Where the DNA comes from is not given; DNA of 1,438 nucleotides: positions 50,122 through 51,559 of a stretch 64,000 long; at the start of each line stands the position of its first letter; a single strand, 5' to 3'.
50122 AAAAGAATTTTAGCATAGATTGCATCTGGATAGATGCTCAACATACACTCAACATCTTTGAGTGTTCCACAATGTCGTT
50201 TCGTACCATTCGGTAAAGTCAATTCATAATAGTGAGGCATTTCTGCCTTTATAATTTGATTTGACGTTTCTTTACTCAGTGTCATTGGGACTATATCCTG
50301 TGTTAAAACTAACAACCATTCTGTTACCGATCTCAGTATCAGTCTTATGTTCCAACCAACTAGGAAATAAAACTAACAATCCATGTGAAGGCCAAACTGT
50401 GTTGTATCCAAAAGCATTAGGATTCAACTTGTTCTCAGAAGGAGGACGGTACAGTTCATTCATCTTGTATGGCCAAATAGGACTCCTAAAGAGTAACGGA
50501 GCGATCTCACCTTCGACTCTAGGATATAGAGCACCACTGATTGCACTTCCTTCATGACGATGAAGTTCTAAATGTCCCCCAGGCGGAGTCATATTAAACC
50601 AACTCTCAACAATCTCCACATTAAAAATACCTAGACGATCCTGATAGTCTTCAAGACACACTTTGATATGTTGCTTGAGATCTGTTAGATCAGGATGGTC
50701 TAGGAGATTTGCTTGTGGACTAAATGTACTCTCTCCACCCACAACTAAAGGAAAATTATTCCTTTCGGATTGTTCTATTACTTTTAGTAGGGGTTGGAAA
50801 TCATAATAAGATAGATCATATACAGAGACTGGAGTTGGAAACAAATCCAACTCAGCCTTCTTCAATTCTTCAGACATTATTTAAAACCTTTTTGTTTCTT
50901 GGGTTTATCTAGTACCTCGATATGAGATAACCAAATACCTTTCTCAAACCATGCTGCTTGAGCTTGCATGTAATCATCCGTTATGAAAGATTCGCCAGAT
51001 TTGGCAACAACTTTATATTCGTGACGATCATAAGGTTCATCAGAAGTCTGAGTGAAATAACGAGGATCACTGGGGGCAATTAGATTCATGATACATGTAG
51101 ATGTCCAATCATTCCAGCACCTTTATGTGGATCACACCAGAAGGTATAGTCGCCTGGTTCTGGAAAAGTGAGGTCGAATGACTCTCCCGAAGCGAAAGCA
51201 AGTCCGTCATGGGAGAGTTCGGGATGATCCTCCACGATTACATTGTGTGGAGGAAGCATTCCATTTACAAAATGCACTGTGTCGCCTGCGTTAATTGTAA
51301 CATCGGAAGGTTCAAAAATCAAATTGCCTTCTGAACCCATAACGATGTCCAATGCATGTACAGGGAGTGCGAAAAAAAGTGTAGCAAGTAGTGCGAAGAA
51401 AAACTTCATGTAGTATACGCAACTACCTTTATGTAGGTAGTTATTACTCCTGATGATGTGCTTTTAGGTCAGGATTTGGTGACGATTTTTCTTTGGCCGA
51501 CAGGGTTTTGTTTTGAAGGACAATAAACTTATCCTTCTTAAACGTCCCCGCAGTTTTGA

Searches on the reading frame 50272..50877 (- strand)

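Call 22: search_protein_families(library=pfam, proteins=[window:50272-50877:-], max_evalue=0.01)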
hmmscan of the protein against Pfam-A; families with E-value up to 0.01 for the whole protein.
window:50272-50877:- (201 aa): 1 family
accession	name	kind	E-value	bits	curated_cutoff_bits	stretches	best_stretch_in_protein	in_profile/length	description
PF13759.12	2OG-FeII_Oxy_5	-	4.5e-15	56.3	27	1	91-192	1-101/101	Putative 2OG-Fe(II) oxygenase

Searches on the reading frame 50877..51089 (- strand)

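Call 22: search_protein_families(library=pfam, proteins=[window:50877-51089:-], max_evalue=0.01)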
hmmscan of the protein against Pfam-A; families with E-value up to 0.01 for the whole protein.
window:50877-51089:- (70 aa): 1 family
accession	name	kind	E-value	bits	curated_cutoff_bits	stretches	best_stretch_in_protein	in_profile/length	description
PF24225.1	DUF7441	-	6.5e-27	93.8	27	1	5-70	2-68/68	Domain of unknown function (DUF7441)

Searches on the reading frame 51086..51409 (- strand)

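Call 22: search_protein_families(library=pfam, proteins=[window:51086-51409:-], max_evalue=0.01)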
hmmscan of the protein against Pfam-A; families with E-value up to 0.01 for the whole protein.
window:51086-51409:- (107 aa): 2 families
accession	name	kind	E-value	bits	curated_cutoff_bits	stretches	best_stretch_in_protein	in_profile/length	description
PF00127.26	Copper-bind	-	1.4e-18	67.5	21.2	1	25-106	7-98/99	Copper binding proteins, plastocyanin/azurin family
PF13473.12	Cupredoxin_1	-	0.0037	17.7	27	1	31-97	31-97/104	Cupredoxin-like domain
